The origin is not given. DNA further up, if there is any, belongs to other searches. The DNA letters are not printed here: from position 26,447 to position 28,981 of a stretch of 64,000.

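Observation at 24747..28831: Oxidoreductase-activase-glycyl radical enzyme operon whose GRE has a non-canonical thiyl loop (G-C-N-W, neither G-C-V-E nor C-C)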

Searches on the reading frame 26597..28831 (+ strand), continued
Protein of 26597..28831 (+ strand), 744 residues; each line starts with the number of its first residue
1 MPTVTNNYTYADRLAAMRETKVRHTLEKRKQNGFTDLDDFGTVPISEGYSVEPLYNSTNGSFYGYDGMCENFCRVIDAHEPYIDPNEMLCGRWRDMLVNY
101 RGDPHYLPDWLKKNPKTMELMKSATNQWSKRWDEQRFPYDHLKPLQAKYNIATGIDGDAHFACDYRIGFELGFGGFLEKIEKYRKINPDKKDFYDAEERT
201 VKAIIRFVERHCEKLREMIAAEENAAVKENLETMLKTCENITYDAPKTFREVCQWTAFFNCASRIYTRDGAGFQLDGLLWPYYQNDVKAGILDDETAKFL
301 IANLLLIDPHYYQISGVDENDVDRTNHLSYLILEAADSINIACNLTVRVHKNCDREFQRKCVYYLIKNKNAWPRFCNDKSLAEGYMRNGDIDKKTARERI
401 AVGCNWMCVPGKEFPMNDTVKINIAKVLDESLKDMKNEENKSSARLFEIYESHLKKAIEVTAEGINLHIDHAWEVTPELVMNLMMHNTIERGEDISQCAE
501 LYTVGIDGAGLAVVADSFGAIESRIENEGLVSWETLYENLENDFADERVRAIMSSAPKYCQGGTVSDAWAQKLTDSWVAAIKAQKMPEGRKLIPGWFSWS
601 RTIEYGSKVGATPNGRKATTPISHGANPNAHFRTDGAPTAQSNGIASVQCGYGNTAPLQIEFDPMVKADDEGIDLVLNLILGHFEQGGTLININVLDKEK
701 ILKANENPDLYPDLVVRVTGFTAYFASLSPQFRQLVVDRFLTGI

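Call 14: find_related_loci(query=window:26597-28831:+, collection=genome_contigs, flank=10000)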
Query window:26597-28831:+ (744 aa) in genome_contigs; peptide patterns used: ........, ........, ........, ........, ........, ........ (x = any residue, [..] = any of these).
223 stretches matched a pattern; 119 encode a relative of the query (tblastn E <= 1e-3); the best 80 are kept; 80 distinct loci.
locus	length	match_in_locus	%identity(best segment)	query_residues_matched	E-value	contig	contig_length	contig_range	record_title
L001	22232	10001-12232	99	1-744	0e+0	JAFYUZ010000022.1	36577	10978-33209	MAG: Clostridia bacterium isolate RGIG7446 Water_buffalos_Colon-1__c147070, whole genome shotgun sequence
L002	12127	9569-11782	87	6-744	0e+0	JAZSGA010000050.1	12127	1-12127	MAG: Eubacteriales bacterium isolate T1900044579_TS20190045.MAGScoT_cleanbin_000039 SGB_552_k141_330985, whole genome sh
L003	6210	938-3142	87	9-744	0e+0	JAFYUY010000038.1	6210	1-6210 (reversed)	MAG: Clostridia bacterium isolate RGIG7445 Water_buffalos_Colon-1__c285662, whole genome shotgun sequence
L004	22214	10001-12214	83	6-744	0e+0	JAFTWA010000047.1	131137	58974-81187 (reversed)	MAG: Tyzzerella sp. isolate RGIG4201 Roe_deer_Colon-3__c248236, whole genome shotgun sequence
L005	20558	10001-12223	82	3-744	0e+0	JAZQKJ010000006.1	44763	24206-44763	MAG: Ructibacterium sp. isolate T1900044615_TS20190081.MAGScoT_cleanbin_000008 SGB_837_k141_233241, whole genome shotgun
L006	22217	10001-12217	83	6-744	0e+0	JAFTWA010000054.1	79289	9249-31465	MAG: Tyzzerella sp. isolate RGIG4201 Roe_deer_Colon-3__c353243, whole genome shotgun sequence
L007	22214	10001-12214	82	6-744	0e+0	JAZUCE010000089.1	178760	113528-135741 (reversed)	MAG: Faecalimonas sp. isolate T1900045314_YK20190003.MAGScoT_cleanbin_000053 SGB_6275_k141_1231133, whole genome shotgun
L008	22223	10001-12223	82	3-743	0e+0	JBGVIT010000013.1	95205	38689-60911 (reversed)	MAG: Clostridia bacterium isolate fecal_MAG_129 fecal_MAG_129_contig_0013, whole genome shotgun sequence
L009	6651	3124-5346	83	3-744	0e+0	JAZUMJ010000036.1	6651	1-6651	MAG: Ructibacterium sp. isolate T1900044894_TS20190360.MAGScoT_cleanbin_000033 SGB_3279_k141_1906603, whole genome shotg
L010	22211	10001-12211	81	8-744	0e+0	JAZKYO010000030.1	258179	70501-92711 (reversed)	MAG: Eubacteriales bacterium isolate T1900045101_TC20190095.MAGScoT_cleanbin_000006 SGB_4760_k141_171537, whole genome s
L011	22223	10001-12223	80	8-744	0e+0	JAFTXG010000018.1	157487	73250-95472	MAG: Lachnospiraceae bacterium isolate RGIG4233 Roe_deer_Colon-4__c2186, whole genome shotgun sequence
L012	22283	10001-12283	79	3-744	0e+0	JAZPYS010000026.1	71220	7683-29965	MAG: Acetatifactor sp. isolate T1900044646_TS20190112.MAGScoT_cleanbin_000051 SGB_1373_k141_1456312, whole genome shotgu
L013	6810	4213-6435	81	4-744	0e+0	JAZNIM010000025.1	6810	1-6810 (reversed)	MAG: Eubacteriales bacterium isolate T1900044685_TS20190151.MAGScoT_cleanbin_000017 SGB_1718_k141_1497307, whole genome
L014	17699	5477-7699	80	3-744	0e+0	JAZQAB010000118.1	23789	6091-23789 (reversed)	MAG: Clostridia bacterium isolate T1900044643_TS20190109.MAGScoT_cleanbin_000032 SGB_1304_k141_731229, whole genome shot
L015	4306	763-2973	81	6-742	0e+0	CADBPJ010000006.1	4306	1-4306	MAG: uncultured Ruminococcus sp. isolate RUG14178 genome assembly, contig: RUG14178_asm_6, whole genome shotgun sequence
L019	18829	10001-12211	81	6-742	0e+0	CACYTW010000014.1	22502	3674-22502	MAG: uncultured Ruminococcus sp. isolate RUG12270 genome assembly, contig: RUG12270_asm_14, whole genome shotgun sequenc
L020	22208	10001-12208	81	9-744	0e+0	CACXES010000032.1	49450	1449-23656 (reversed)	MAG: uncultured Ruminococcus sp. isolate RUG11189 genome assembly, contig: RUG11189_asm_32, whole genome shotgun sequenc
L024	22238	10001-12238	79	3-744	0e+0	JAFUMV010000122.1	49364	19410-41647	MAG: Lachnospiraceae bacterium isolate RGIG4638 Roe_deer_Rectum-4__c435657, whole genome shotgun sequence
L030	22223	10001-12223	78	3-744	0e+0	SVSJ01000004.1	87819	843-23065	MAG: Oscillospiraceae bacterium isolate SIG666 NODE_6473_length_87819_cov_3.368175, whole genome shotgun sequence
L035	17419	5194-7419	79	3-744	0e+0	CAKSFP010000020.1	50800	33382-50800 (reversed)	MAG: uncultured Clostridia bacterium isolate REFINED_METABAT215_TOP10_CONTIGS_1500_ASSEMBLY_K77_MERGED__Hadza_MoBio_hadz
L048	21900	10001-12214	77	6-744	0e+0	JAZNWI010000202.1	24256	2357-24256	MAG: Clostridia bacterium isolate T1900044784_TS20190250.MAGScoT_cleanbin_000038 SGB_2601_k141_216552, whole genome shot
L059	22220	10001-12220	76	5-744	0e+0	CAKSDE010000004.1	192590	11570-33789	MAG: uncultured Clostridia bacterium isolate REFINED_METABAT215_TOP10_CONTIGS_1500_ASSEMBLY_K77_MERGED__Hadza_MoBio_hadz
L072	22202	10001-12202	73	9-744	0e+0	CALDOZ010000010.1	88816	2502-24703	MAG TPA_asm: uncultured Clostridia bacterium isolate SRR6425755_bin.70_CONCOCT_v1.1_MAG genome assembly, contig: ERZ1767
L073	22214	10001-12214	72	6-744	0e+0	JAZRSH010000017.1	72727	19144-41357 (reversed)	MAG: Christensenellaceae bacterium isolate T1900045348_YK20190038.MAGScoT_cleanbin_000007 SGB_6726_k141_1447976, whole g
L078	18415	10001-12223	72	6-743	0e+0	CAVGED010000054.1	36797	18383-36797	Paludibacteraceae bacterium isolate G02615-L1_cleanbin_000004 genome assembly, contig: Spades_G02615-L1_contig_395, whol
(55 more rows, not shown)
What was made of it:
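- The hosts live in herbivore and high-fibre human guts (call 14).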

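Call 25: search_protein_families(library=ncbifam, max_evalue=0.00001, proteins=[L020:6853-7971:+, L019:3596-4693:+, L024:5896-6978:+, L024:1394-2164:+, L072:5670-6956:+, L005:12242-13426:+, L035:2340-3338:+, L002:3323-4261:-])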
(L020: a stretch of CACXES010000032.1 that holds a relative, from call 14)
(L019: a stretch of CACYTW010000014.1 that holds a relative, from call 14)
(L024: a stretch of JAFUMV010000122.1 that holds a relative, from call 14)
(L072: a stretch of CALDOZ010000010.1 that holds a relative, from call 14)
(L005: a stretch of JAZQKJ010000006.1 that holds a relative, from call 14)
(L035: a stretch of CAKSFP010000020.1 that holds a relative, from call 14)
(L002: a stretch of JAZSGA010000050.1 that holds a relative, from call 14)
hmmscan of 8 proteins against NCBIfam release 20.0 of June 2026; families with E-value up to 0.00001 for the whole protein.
L020:6853-7971:+ (372 aa): 9 families
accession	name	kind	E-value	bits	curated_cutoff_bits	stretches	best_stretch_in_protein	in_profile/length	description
TIGR04380.1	myo_inos_iolG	equivalog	1.7e-26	92.9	355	1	3-204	1-193/330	inositol 2-dehydrogenase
NF040723.1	UDP-GlcNAcDh_Arch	equivalog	1.6e-25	90.2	450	1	4-217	1-197/302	UDP-N-acetylglucosamine 3-dehydrogenase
NF052479.1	LevoglcsnDh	equivalog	1.7e-22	79.6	650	1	1-214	1-219/386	levoglucosan dehydrogenase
NF008607.0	PRK11579.1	subfamily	1.7e-18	66.7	330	1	3-198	4-192/346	oxidoreductase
NF007574.0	PRK10206.1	equivalog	2.2e-17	63.1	352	1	4-197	3-189/345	oxidoreductase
NF052679.1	InsChiInosDhIolG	equivalog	3.7e-15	55.8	540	1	4-198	3-188/343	bifunctional inositol 2-dehydrogenase/D-chiro-inositol 1-dehydrogenase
NF041392.1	XylDh_Gfo6_Halo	equivalog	2.4e-14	52.9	350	1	3-150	16-163/350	D-xylose 1-dehydrogenase Gfo6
NF058563.1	BT_2159_fam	equivalog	1.2e-12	47.5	650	1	5-195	2-183/350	disaccharide 3-dehydrogenase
NF058561.1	BT_2158_fam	equivalog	3.5e-10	39.1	750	1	3-151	35-178/487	glycoside 3-dehydrogenase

L019:3596-4693:+ (365 aa): 9 families
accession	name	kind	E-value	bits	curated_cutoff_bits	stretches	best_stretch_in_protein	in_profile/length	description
NF052479.1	LevoglcsnDh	equivalog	3.2e-22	78.8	650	1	4-309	1-321/386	levoglucosan dehydrogenase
TIGR04380.1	myo_inos_iolG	equivalog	2.5e-18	66.1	355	1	7-278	2-255/330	inositol 2-dehydrogenase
NF040723.1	UDP-GlcNAcDh_Arch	equivalog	2.3e-13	50.3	450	1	8-346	2-294/302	UDP-N-acetylglucosamine 3-dehydrogenase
NF041392.1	XylDh_Gfo6_Halo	equivalog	8.7e-11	41.2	350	1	8-281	18-281/350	D-xylose 1-dehydrogenase Gfo6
NF052679.1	InsChiInosDhIolG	equivalog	2.4e-10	39.9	540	1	8-156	4-154/343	bifunctional inositol 2-dehydrogenase/D-chiro-inositol 1-dehydrogenase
NF008607.0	PRK11579.1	subfamily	6.4e-09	35.3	330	1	6-206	4-197/346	oxidoreductase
NF007574.0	PRK10206.1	equivalog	1.6e-08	34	352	1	9-205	5-194/345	oxidoreductase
NF009830.0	PRK13304.1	equivalog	2.9e-07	30.2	267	1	8-122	3-115/265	aspartate dehydrogenase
TIGR03215.1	ac_ald_DH_ac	equivalog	2.8e-06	26.9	282.25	1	6-105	1-100/285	acetaldehyde dehydrogenase (acetylating)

L024:5896-6978:+ (360 aa): 7 families
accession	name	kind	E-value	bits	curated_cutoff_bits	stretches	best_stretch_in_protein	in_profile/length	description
NF040723.1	UDP-GlcNAcDh_Arch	equivalog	1.2e-18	67.7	450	1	28-158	24-145/302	UDP-N-acetylglucosamine 3-dehydrogenase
TIGR04380.1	myo_inos_iolG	equivalog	2.4e-13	49.7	355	1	56-161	45-152/330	inositol 2-dehydrogenase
NF052479.1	LevoglcsnDh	equivalog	8.6e-13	47.7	650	1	63-217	62-210/386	levoglucosan dehydrogenase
NF041392.1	XylDh_Gfo6_Halo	equivalog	1.7e-10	40.3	350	1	71-271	80-273/350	D-xylose 1-dehydrogenase Gfo6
NF058561.1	BT_2158_fam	equivalog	8.7e-09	34.5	750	1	3-160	35-183/487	glycoside 3-dehydrogenase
NF008607.0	PRK11579.1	subfamily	3.6e-07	29.5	330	1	63-157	53-148/346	oxidoreductase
NF052679.1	InsChiInosDhIolG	equivalog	1.6e-06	27.4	540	1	55-163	47-159/343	bifunctional inositol 2-dehydrogenase/D-chiro-inositol 1-dehydrogenase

L024:1394-2164:+ (256 aa): 6 families
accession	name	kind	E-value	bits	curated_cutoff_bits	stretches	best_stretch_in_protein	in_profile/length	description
TIGR03234.1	OH-pyruv-isom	equivalog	2.1e-41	141.9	353.45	1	3-249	3-253/254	hydroxypyruvate isomerase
NF043033.1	OxoTetrIsom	equivalog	3.7e-39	135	325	1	7-243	8-244/251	2-oxo-tetronate isomerase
NF007444.0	PRK09997.1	equivalog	5.9e-30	104.6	465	1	3-239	4-244/258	hydroxypyruvate isomerase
NF041099.2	keto_glucon_epim_IolO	equivalog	5.6e-15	55.4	300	1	88-235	95-245/269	5-keto-L-gluconate epimerase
NF007441.0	PRK09989.1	equivalog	9.3e-15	55.1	412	1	7-249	8-254/258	HPr family phosphocarrier protein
NF051856.1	PsicseEpim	equivalog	2.1e-08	34.3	300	1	122-232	133-241/287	D-psicose 3-epimerase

L072:5670-6956:+ (428 aa): 3 families
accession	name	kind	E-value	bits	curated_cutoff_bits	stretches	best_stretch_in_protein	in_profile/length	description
NF040723.1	UDP-GlcNAcDh_Arch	equivalog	9.1e-13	48.4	450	1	4-145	1-140/302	UDP-N-acetylglucosamine 3-dehydrogenase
TIGR04380.1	myo_inos_iolG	equivalog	9.2e-12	44.5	355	1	3-146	1-145/330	inositol 2-dehydrogenase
NF052479.1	LevoglcsnDh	equivalog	1.9e-07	30.1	650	1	22-158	30-166/386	levoglucosan dehydrogenase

L005:12242-13426:+ (394 aa): 26 families (the best 25 are shown)
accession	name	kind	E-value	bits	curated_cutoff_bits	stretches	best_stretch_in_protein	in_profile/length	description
TIGR02032.1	GG-red-SF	subfamily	4.2e-12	46.4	158.8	1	14-193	1-165/297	geranylgeranyl reductase family protein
NF053717.1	VnlPnlRedVprA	equivalog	2.8e-09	36.4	600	1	9-52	2-45/481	vinyl phenol reductase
NF006130.0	PRK08274.1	equivalog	2.8e-09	36.3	369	1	11-45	3-37/467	FAD-dependent tricarballylate dehydrogenase TcuA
NF004789.0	PRK06134.1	subfamily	8e-09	34.6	747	1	10-52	9-51/581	FAD-dependent oxidoreductase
NF005510.0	PRK07121.1-3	subfamily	3.5e-08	32.7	481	0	13-52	22-61/492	FAD-binding protein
NF041080.1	DGGGPL_reductase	equivalog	4.2e-08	32.5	580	0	118-179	98-161/447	digeranylgeranylglycerophospholipid reductase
TIGR03467.1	HpnE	equivalog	4.8e-08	32.7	283.05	1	16-53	1-38/430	hydroxysqualene dehydroxylase HpnE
NF005882.1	PRK07843.1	equivalog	4.8e-08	31.9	788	1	14-52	2-40/547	3-oxosteroid 1-dehydrogenase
NF005508.0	PRK07121.1-1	equivalog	6.7e-08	31.5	537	1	12-53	19-60/497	FAD-binding protein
TIGR01350.1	lipoamide_DH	equivalog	1e-07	31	408.8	1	13-54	1-41/461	dihydrolipoyl dehydrogenase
NF009477.0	PRK12843.1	equivalog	1.2e-07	30.6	758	1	5-52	8-55/578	FAD-dependent oxidoreductase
NF009476.0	PRK12839.1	equivalog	1.3e-07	30.2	940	1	11-53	6-48/572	FAD-dependent oxidoreductase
NF005691.0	PRK07494.1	equivalog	1.9e-07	30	459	1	9-55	4-50/404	UbiH/UbiF family hydroxylase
NF041778.1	hetero_SS_HdrA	equivalog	3.1e-07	28.6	1400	1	15-52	144-181/771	ferredoxin:CoB-CoM heterodisulfide reductase subunit HdrA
NF003585.0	PRK05249.1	equivalog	4.1e-07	29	465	1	11-54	4-47/464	Si-specific NAD(P)(+) transhydrogenase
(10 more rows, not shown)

L035:2340-3338:+ (332 aa): 8 families
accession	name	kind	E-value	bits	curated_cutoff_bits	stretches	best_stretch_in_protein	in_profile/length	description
TIGR04380.1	myo_inos_iolG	equivalog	2e-40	138.7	355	1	23-331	21-330/330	inositol 2-dehydrogenase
NF052479.1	LevoglcsnDh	equivalog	5.2e-28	97.8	650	1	34-202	41-212/386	levoglucosan dehydrogenase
NF040723.1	UDP-GlcNAcDh_Arch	equivalog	2.5e-18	66.7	450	1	15-236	11-221/302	UDP-N-acetylglucosamine 3-dehydrogenase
NF008607.0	PRK11579.1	subfamily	9.1e-18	64.3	330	1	36-206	37-203/346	oxidoreductase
NF052679.1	InsChiInosDhIolG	equivalog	2.7e-13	49.7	540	1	26-193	25-186/343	bifunctional inositol 2-dehydrogenase/D-chiro-inositol 1-dehydrogenase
NF007574.0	PRK10206.1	equivalog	4.6e-12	45.6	352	1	50-253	50-246/345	oxidoreductase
NF058563.1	BT_2159_fam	equivalog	2e-11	43.5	650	1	15-192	11-183/350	disaccharide 3-dehydrogenase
NF041392.1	XylDh_Gfo6_Halo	equivalog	2.5e-11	43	350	1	62-235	79-259/350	D-xylose 1-dehydrogenase Gfo6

L002:3323-4261:- (312 aa): 25 families
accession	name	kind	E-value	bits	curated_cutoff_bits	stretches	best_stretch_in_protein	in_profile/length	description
NF007860.0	PRK10572.1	equivalog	9.1e-21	74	208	1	173-299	161-286/292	arabinose operon transcriptional regulator AraC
NF047455.1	TF_Staph_AryK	equivalog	1.3e-17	63.3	850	1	185-307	147-268/759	transcriptional regulator AryK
NF047788.1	TransRegPocR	equivalog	4.7e-17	62.2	500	1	184-299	178-292/296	transcriptional regulator PocR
TIGR04094.1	adjacent_YSIRK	equivalog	1.1e-16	60.9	200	1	192-295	282-383/383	YSIRK-targeted surface antigen transcriptional regulator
NF010028.0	PRK13503.1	equivalog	1.3e-14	54.3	288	1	181-297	157-272/278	HTH-type transcriptional activator RhaS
NF006902.0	PRK09393.1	equivalog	4.8e-14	52.3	425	1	194-298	219-322/327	transcriptional regulator FtrA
NF052371.1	TransRegGbdRPseu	equivalog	5.4e-14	52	480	1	164-301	196-330/365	choline metabolism transcriptional regulator GbdR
NF049932.1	TranspRegBtr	equivalog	8.7e-14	50.9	900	1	192-294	161-262/531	bacillibactin transport transcriptional regulator Btr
NF007584.0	PRK10219.1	equivalog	1.6e-13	50.9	174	1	197-297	7-106/107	superoxide response transcriptional regulator SoxS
NF010026.0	PRK13501.1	equivalog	1e-12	47.8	363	1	216-305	197-285/290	HTH-type transcriptional activator RhaR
NF010027.0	PRK13502.1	equivalog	3.1e-12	46.5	384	1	199-297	180-277/282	HTH-type transcriptional activator RhaR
NF010025.2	PRK13500.1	equivalog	5.6e-12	45.8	525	1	196-298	177-278/282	HTH-type transcriptional activator RhaR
NF007243.0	PRK09685.1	equivalog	1e-11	44.8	199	1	193-297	196-301/303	transcriptional regulator FeaR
NF012228.1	RobA_TF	equivalog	6.8e-11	42.2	380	1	201-296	9-103/286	MDR efflux pump AcrAB transcriptional activator RobA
NF041686.2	ant_diox_reg_AndR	equivalog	8.6e-11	42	350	1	178-293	199-316/321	anthranilate 1,2-dioxygenase regulatory protein AndR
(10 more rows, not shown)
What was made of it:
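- The TIM-barrel neighbour belongs to an isomerase subfamily (call 25).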

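Call 26: search_protein_families(library=pfam, max_evalue=0.00001, proteins=[L020:6853-7971:+, L019:3596-4693:+, L024:5896-6978:+, L024:1394-2164:+, L072:5670-6956:+, L005:12242-13426:+, L035:2340-3338:+, L002:3323-4261:-])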
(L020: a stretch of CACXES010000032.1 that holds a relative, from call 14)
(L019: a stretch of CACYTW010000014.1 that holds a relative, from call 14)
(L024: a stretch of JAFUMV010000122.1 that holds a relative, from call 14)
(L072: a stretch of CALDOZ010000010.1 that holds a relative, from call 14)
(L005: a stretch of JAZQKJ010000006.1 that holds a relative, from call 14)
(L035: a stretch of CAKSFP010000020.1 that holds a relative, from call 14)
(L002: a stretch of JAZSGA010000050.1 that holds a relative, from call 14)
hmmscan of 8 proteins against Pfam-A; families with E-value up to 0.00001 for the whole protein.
L020:6853-7971:+ (372 aa): 3 families
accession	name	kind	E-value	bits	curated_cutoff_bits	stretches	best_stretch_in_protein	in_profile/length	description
PF01408.29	GFO_IDH_MocA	-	3e-29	102.6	24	1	4-124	1-117/120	Oxidoreductase family, NAD-binding Rossmann fold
PF22725.1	GFO_IDH_MocA_C3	-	1.2e-18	67.7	27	1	136-286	2-123/124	GFO/IDH/MocA C-terminal domain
PF02894.22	GFO_IDH_MocA_C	-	2.1e-13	51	22.9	1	139-367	1-217/218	Oxidoreductase family, C-terminal alpha/beta domain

L019:3596-4693:+ (365 aa): 4 families
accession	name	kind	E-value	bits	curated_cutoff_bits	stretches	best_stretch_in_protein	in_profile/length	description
PF22725.1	GFO_IDH_MocA_C3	-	7.8e-20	71.6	27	1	138-273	4-123/124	GFO/IDH/MocA C-terminal domain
PF01408.29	GFO_IDH_MocA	-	4.3e-18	66.6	24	1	8-123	2-116/120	Oxidoreductase family, NAD-binding Rossmann fold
PF02894.22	GFO_IDH_MocA_C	-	3.5e-14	53.6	22.9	1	143-347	5-204/218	Oxidoreductase family, C-terminal alpha/beta domain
PF03447.22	NAD_binding_3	-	8.7e-06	26.9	24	0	50-122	39-112/116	Homoserine dehydrogenase, NAD binding domain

L024:5896-6978:+ (360 aa): 2 families
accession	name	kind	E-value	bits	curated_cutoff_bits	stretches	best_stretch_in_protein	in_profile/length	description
PF22725.1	GFO_IDH_MocA_C3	-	5.8e-16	59.1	27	1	139-271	1-123/124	GFO/IDH/MocA C-terminal domain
PF01408.29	GFO_IDH_MocA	-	1.2e-15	58.7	24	1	5-129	2-118/120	Oxidoreductase family, NAD-binding Rossmann fold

L024:1394-2164:+ (256 aa): 1 family
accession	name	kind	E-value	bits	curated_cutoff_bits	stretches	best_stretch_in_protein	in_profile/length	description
PF01261.30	AP_endonuc_2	-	1.9e-31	110.1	31.1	1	20-240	1-233/249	Xylose isomerase-like TIM barrel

L072:5670-6956:+ (428 aa): 1 family
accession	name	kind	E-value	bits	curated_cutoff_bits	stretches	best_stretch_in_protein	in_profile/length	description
PF01408.29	GFO_IDH_MocA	-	2.5e-15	57.7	24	1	4-121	1-118/120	Oxidoreductase family, NAD-binding Rossmann fold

L005:12242-13426:+ (394 aa): 6 families
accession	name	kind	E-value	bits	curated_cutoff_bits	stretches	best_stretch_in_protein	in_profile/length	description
PF12831.13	FAD_oxidored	-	1.2e-53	183.4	27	2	15-189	1-162/416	FAD dependent oxidoreductase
PF01266.30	DAO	-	5.2e-08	33.2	27.9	1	15-50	1-36/353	FAD dependent oxidoreductase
PF00890.30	FAD_binding_2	-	1e-07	32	20.4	1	15-50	1-36/414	FAD binding domain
PF01134.28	GIDA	-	1.1e-06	28.5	22.1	1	15-47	1-34/391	Glucose inhibited division protein A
PF07992.20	Pyr_redox_2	-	3.2e-06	27.2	26.1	1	14-45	1-32/291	Pyridine nucleotide-disulphide oxidoreductase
PF13450.12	NAD_binding_8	-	8e-06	26.5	21.9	0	18-54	1-37/68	NAD(P)-binding Rossmann-like domain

L035:2340-3338:+ (332 aa): 3 families
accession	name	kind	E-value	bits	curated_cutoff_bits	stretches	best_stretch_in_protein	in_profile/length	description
PF22725.1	GFO_IDH_MocA_C3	-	3.5e-25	88.8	27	1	131-250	1-121/124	GFO/IDH/MocA C-terminal domain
PF02894.22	GFO_IDH_MocA_C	-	3e-24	86.5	22.9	1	135-332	1-218/218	Oxidoreductase family, C-terminal alpha/beta domain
PF01408.29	GFO_IDH_MocA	-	7e-20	72.3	24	1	17-121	13-118/120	Oxidoreductase family, NAD-binding Rossmann fold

L002:3323-4261:- (312 aa): 3 families
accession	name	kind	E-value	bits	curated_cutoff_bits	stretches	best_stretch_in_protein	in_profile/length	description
PF12833.13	HTH_18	-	8.1e-22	77.8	33.6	1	217-295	1-78/80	Helix-turn-helix domain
PF00165.29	HTH_AraC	-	1.1e-16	61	26.6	2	262-295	9-41/42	Bacterial regulatory helix-turn-helix proteins, AraC family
PF02311.25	AraC_binding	-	2.5e-06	27.7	21.1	1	30-84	22-76/135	AraC-like ligand binding domain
